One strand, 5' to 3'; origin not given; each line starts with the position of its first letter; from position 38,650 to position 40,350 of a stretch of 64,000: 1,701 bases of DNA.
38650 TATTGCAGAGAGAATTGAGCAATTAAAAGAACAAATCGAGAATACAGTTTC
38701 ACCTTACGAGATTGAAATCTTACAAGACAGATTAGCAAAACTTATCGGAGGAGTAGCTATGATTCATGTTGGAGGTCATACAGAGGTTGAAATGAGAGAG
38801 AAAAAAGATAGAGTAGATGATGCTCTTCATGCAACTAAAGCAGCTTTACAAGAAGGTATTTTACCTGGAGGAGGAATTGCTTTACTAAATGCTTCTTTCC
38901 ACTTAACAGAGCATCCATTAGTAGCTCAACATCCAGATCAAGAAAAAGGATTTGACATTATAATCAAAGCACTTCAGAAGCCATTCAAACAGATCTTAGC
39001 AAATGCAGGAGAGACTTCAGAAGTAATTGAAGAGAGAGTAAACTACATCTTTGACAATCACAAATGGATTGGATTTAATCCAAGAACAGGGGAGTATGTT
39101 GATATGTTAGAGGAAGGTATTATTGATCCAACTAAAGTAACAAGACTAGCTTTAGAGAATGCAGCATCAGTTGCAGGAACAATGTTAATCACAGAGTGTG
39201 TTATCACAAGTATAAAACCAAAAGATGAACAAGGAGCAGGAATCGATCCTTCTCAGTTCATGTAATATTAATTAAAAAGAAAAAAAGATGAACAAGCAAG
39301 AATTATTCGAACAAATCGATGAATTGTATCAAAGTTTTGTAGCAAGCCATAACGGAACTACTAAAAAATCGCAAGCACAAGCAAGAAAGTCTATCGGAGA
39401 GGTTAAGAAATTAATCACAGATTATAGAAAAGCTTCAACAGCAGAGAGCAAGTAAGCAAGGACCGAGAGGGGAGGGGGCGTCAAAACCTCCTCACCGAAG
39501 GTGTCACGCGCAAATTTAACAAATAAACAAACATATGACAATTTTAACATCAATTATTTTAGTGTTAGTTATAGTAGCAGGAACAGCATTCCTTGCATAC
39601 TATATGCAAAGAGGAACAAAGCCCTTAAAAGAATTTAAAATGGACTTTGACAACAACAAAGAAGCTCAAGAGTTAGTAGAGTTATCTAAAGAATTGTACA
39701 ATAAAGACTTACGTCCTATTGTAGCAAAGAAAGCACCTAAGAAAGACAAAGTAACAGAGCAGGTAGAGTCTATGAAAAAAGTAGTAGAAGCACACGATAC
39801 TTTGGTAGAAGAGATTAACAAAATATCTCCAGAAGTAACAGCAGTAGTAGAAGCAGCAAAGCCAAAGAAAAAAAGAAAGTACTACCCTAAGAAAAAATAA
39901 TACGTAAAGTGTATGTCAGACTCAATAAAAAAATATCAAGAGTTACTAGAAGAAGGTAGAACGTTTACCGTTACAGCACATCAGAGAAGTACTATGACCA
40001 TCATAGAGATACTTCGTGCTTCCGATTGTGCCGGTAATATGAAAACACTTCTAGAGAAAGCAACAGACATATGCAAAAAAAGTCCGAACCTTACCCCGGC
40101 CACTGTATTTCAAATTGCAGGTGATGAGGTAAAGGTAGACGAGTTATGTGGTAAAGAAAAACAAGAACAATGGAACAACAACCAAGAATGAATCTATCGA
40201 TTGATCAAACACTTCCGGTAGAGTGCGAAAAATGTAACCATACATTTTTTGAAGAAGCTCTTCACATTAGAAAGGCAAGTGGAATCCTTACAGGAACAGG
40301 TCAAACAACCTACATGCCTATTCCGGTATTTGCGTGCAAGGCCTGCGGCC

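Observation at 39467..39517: Conserved GC-rich ~50-nt element present twice (39467-39517 and 61418-61465), each right after a tiny ORF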

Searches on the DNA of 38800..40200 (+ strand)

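Call 7: search_dna_similar(query=window:38800-40200:+, collection=phages, mode=distant, max_rows=40)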
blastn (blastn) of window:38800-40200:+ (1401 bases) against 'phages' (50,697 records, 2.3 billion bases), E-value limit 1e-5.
Records with a match: 25; places in all: 25; records where one place covers at least 80% of the query: 4.
Best place of each record, by identity: 80-90% 10; 60-80% 15.
By first word of the organism name: Cellulophaga 9; Bacteroides 6; Flavobacterium 4; Acinetobacter 2; uncultured 2; Staphylococcus 1; Listeria 1.
By host as written in the record: Flavobacterium sp. LMO8 4; - 4; Cellulophaga sp. HaHa_2_95 4; Cellulophaga baltica NN016038 2; Cellulophaga baltica #14 2; Cellulophaga baltica NN015840 1; Staphylococcus aureus 1; Bacteroides thetaiotaomicron VPI-5485 1; and 6 more.
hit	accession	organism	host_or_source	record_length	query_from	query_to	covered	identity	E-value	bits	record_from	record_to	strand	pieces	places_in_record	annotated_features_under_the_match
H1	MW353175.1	Flavobacterium phage vB_FspM_immuto_2-6A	Flavobacterium sp. LMO8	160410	1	1401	92%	80.8%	0e+0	1209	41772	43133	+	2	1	chaperonin GroEL | flagellar basal body-associated protein | hypothetical protein (x2) | Zn-finger protein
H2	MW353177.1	Flavobacterium phage vB_FspM_immuto_13-6C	Flavobacterium sp. LMO8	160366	1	1401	92%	80.8%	0e+0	1209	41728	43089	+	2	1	chaperonin GroEL | flagellar basal body-associated protein | hypothetical protein (x2) | Zn-finger protein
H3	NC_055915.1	Flavobacterium phage vB_FspM_immuto_2-6A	Flavobacterium sp. LMO8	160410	1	1401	92%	80.8%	0e+0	1209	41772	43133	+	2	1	chaperonin groEL | flagellar basal body-associated protein | hypothetical protein (x2) | Zn-finger protein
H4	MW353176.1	Flavobacterium phage vB_FspM_immuto_3-5A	Flavobacterium sp. LMO8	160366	1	1401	91%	81.0%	0e+0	1213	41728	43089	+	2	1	chaperonin GroEL | flagellar basal body-associated protein | hypothetical protein (x2) | Zn-finger protein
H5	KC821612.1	Cellulophaga phage phi40:1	Cellulophaga baltica NN015840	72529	6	396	14%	75.8%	6e-12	138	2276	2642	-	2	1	chaperonin GroEL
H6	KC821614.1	Cellulophaga phage phi38:1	Cellulophaga baltica NN016038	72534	6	396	14%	75.8%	6e-12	138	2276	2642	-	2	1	chaperonin GroEL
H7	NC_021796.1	Cellulophaga phage phi38:1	Cellulophaga baltica NN016038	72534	6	396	14%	75.8%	6e-12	138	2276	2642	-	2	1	chaperonin groEL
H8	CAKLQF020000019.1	Acinetobacter phage MD-2021a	not known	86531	286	408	9%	70.7%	2e-6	61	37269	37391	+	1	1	groL: chaperonin Cpn60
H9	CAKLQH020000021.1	Acinetobacter phage MD-2021a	not known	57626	286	408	9%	70.7%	2e-6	61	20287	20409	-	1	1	groL: chaperonin Cpn60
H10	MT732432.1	Cellulophaga phage Calle_1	Cellulophaga sp. HaHa_2_95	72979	299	396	7%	77.6%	6e-12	79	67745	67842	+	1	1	chaperonin GroEL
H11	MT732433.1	Cellulophaga phage Calle_2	Cellulophaga sp. HaHa_2_95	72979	299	396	7%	77.6%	6e-12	79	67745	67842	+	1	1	chaperonin GroEL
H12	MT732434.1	Cellulophaga phage Calle_3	Cellulophaga sp. HaHa_2_95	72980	299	396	7%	77.6%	6e-12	79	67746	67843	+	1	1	chaperonin GroEL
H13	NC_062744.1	Cellulophaga phage Calle_1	Cellulophaga sp. HaHa_2_95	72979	299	396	7%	77.6%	6e-12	79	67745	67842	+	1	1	chaperonin groEL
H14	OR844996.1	Staphylococcus phage SA 1306 Kay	Staphylococcus aureus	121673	293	387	7%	76.8%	9e-10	72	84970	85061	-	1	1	record has no annotation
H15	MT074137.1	Bacteroides phage DAC16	Bacteroides thetaiotaomicron VPI-5485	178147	1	83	6%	83.1%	1e-14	88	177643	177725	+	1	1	hypothetical protein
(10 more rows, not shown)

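Call 9: get_annotated_region(hit=H1, flank=1500)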
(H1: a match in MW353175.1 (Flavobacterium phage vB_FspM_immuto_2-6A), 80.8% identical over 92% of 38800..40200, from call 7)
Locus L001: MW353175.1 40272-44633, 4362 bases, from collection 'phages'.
description: Flavobacterium phage vB_FspM_immuto_2-6A, complete genome.
organism: Flavobacterium phage vB_FspM_immuto_2-6A (NCBI taxid 2801477)
taxonomy: Viruses; Duplodnaviria; Heunggongvirae; Uroviricota; Caudoviricetes; Immutovirus; Immutovirus immuto
host: Flavobacterium sp. LMO8; source: Baltic Sea mesocosm; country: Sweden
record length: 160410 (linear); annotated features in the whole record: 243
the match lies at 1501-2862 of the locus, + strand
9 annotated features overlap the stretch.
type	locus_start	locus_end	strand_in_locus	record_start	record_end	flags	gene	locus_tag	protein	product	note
CDS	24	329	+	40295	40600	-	-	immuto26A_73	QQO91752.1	co-chaperonin GroES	Co-chaperonin GroES (HSP10), GroS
CDS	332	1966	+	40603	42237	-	-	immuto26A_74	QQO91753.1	chaperonin GroEL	Chaperonin GroEL (HSP60 family), GroL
CDS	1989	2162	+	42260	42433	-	-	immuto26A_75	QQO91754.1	hypothetical protein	-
CDS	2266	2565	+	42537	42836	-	-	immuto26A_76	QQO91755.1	flagellar basal body-associated protein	Flagellar basal body-associated protein, FliL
CDS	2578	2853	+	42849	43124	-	-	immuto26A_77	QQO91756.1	hypothetical protein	-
CDS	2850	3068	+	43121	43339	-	-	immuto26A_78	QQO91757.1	Zn-finger protein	-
CDS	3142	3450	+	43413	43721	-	-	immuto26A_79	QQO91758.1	hypothetical protein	-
CDS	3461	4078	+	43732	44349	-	-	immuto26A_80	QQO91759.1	putative chitinase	-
CDS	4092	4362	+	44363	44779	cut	-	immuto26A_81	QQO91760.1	holin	Phage-related holin (Lysis protein)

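Call 19: search_rna_families(source=window, start=39400, end=39600, threshold=evalue, max_evalue=10, show_alignments=4)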
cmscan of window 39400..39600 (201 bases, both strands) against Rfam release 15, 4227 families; matches with E-value up to 10: 1.
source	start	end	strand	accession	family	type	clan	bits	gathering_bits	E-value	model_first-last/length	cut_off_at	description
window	39433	39498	-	RF01151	snoU82P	Gene; snRNA; snoRNA; CD-box;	-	11.7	42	0.77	1-55/55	no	Small nucleolar RNA U82P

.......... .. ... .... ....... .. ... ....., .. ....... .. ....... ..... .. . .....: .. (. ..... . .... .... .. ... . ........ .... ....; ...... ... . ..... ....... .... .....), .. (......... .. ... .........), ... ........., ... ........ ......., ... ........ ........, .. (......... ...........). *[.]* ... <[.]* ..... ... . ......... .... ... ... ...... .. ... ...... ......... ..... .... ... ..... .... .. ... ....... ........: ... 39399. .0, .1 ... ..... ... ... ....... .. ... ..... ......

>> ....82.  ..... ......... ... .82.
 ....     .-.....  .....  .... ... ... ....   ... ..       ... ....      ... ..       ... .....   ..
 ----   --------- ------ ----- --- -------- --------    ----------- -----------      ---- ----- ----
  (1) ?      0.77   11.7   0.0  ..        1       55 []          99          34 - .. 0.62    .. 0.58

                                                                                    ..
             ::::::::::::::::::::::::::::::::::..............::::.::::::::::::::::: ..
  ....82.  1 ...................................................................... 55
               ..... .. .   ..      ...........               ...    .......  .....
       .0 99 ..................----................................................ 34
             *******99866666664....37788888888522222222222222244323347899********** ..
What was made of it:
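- On Any Rfam 15 RNA family (4227 models, including riboswitches, ribozymes and phage RNAs): Window 39400-39600 at E up to 10: only an 11.7-bit snoRNA chance hit on the minus strand (call 19).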

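Call 58: search_with_rna_model(model_id=R1, sources=[L335, L336, L337, L338, L339, L340, L341, L342, L343, L344, L345, L346, L347, L348, L349, L350, L351, L352, L353, L354, L355, L356, L357, L358, L359, L360, L361, L362, L363, L364, L365, L366, L367, L368, L369, L370, L371, L372, L373, L374, L375, L376, L377, L378, L379, L380, L381, L382, L383, L384, L385, L386, L387, L388, L389, L390, L391, L392, L393, L394, L395, L396, L397, L398, L399, L400, L401, L402, L403, L404, L405, L406, L407, L408, L409, L410, L411, L412, L413, L414], max_evalue=0.01, make_alignment=true)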
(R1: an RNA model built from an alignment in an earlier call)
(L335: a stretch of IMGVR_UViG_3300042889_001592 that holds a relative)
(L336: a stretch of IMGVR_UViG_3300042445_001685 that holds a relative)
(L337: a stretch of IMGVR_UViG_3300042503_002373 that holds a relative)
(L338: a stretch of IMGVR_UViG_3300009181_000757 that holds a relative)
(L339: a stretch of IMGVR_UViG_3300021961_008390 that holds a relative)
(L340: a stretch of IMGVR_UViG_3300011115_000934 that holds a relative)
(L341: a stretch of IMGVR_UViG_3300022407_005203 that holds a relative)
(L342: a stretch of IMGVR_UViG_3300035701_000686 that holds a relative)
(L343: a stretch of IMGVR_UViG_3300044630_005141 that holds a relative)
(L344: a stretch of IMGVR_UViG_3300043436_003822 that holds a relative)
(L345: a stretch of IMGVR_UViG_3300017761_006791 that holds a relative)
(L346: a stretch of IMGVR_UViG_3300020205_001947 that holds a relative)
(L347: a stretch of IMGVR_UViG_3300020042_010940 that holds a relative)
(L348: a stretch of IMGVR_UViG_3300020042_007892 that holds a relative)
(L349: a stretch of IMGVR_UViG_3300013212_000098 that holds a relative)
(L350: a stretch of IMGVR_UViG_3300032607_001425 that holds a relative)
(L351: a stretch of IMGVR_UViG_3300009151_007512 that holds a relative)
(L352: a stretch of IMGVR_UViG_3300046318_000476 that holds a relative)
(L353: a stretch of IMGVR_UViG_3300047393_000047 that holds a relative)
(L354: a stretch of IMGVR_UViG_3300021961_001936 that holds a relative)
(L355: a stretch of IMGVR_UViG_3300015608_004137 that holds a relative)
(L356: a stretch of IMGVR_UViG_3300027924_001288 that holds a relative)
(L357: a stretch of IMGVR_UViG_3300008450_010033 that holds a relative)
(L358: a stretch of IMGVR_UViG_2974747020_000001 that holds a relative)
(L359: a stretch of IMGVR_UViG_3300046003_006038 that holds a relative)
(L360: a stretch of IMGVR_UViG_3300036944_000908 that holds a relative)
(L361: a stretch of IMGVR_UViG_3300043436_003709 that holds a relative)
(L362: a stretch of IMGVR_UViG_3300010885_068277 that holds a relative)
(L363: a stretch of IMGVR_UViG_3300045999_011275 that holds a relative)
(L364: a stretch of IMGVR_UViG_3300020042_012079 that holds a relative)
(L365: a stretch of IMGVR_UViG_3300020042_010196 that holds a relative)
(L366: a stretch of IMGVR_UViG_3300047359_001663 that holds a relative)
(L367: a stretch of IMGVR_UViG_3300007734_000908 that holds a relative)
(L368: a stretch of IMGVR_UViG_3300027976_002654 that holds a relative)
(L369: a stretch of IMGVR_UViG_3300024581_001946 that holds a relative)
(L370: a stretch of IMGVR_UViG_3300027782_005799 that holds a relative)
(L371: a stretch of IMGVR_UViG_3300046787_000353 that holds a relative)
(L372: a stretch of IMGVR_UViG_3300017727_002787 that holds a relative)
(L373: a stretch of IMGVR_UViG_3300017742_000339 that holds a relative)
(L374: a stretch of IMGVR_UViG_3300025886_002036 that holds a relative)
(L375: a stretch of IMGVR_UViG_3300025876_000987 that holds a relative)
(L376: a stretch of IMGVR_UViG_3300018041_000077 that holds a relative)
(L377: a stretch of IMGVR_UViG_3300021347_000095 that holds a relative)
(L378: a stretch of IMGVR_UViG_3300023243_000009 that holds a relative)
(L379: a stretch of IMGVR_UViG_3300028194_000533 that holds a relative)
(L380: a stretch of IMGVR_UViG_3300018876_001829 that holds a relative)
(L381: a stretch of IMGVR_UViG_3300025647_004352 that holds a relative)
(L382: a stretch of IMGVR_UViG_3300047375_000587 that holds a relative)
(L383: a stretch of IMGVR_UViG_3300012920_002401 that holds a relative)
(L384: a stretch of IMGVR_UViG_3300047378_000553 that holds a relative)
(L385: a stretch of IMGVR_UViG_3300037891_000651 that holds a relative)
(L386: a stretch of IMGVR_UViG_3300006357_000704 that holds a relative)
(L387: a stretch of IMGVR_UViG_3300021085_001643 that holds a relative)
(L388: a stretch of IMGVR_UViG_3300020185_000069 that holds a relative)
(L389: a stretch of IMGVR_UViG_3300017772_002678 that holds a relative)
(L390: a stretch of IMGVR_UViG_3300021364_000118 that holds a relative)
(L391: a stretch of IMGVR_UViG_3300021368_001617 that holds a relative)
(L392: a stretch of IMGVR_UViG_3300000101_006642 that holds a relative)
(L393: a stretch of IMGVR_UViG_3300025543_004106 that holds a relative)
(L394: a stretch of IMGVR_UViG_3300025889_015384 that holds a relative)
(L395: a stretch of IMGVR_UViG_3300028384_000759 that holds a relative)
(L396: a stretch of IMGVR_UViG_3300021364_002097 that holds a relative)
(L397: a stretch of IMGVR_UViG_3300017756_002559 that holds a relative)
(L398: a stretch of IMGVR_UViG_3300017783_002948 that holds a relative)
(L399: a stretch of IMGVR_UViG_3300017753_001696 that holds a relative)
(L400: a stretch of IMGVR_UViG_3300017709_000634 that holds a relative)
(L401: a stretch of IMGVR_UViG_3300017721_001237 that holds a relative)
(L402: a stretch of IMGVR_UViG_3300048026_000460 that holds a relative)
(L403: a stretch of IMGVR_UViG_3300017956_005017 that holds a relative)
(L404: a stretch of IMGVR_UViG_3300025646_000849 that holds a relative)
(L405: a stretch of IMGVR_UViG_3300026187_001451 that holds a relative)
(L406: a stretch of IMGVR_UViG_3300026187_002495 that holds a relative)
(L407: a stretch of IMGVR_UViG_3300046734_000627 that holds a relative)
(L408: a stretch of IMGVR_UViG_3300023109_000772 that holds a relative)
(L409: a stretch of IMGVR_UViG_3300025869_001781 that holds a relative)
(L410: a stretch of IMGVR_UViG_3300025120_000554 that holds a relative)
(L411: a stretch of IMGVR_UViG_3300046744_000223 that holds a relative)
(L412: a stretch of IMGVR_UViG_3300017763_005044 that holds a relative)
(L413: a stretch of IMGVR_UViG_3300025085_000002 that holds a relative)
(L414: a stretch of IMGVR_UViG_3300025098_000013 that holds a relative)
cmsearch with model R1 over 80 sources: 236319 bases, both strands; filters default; matches with E-value up to 0.01: 35.
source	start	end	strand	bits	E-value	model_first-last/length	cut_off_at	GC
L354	1679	1735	+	75.1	2.7e-14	1-57/57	no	0.65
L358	1679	1735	+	74.5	3.6e-14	1-57/57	no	0.67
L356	1679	1735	+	72.9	8.2e-14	1-57/57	no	0.65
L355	1680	1738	+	63.6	8.9e-12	1-57/57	no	0.58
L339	1674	1730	+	63.1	1.1e-11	1-57/57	no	0.58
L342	1675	1731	+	63.1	1.1e-11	1-57/57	no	0.58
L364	785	841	+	63.1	1.1e-11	1-57/57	no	0.58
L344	1192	1248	+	60.3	4.6e-11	1-57/57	no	0.6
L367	1675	1731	+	60.3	4.6e-11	1-57/57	no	0.6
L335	1674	1730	+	60.3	4.6e-11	1-57/57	no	0.6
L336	1674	1730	+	60.3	4.6e-11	1-57/57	no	0.6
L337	932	988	+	60.3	4.6e-11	1-57/57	no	0.6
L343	1338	1394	+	60.2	5.1e-11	1-57/57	no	0.58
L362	1677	1732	+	59.2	8.1e-11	1-57/57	no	0.61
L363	353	408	+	59.2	8.1e-11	1-57/57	no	0.61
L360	1676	1732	+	56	4.1e-10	1-57/57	no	0.58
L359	1679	1732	+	55.6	5.1e-10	1-57/57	no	0.65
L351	1675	1732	+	52.2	2.9e-09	1-57/57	no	0.6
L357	1677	1732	+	51.4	4.3e-09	1-57/57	no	0.64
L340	1677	1731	+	49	1.4e-08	1-57/57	no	0.58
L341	1675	1729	+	49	1.4e-08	1-57/57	no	0.58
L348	1183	1237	+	49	1.4e-08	1-57/57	no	0.58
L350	1674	1728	+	49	1.4e-08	1-57/57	no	0.58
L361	1679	1736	+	47.6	3e-08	1-57/57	no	0.6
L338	1674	1730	+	45.9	7.1e-08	1-57/57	no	0.54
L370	1668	1722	+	43.3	2.7e-07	1-57/57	no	0.62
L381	1663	1715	+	42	5.1e-07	1-57/57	no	0.55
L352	1674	1730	+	41.2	7.7e-07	1-57/57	no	0.63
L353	1674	1730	+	41.2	7.7e-07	1-57/57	no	0.63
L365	1676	1733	+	39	2.3e-06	1-57/57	no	0.55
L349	1677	1731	+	37.6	4.7e-06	1-57/57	no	0.56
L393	1663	1717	+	37.1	5.9e-06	1-57/57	no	0.58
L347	1677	1731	+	36.6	7.8e-06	1-57/57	no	0.58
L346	1675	1729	+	35.4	1.4e-05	1-57/57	no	0.6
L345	1677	1731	+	35.4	1.4e-05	1-57/57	no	0.56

Alignment A4: 35 matches aligned to the model, 71 columns, each read 5' to 3' on its own strand. Consensus structure (alignment columns), stored with it:
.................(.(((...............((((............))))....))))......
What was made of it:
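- On New family defined here (element of immuto-like phages): 35 Hc1-linked loci (35-75 bits, call 58).
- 45 of the 80 closest Hc1-like loci lack the element (call 58).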
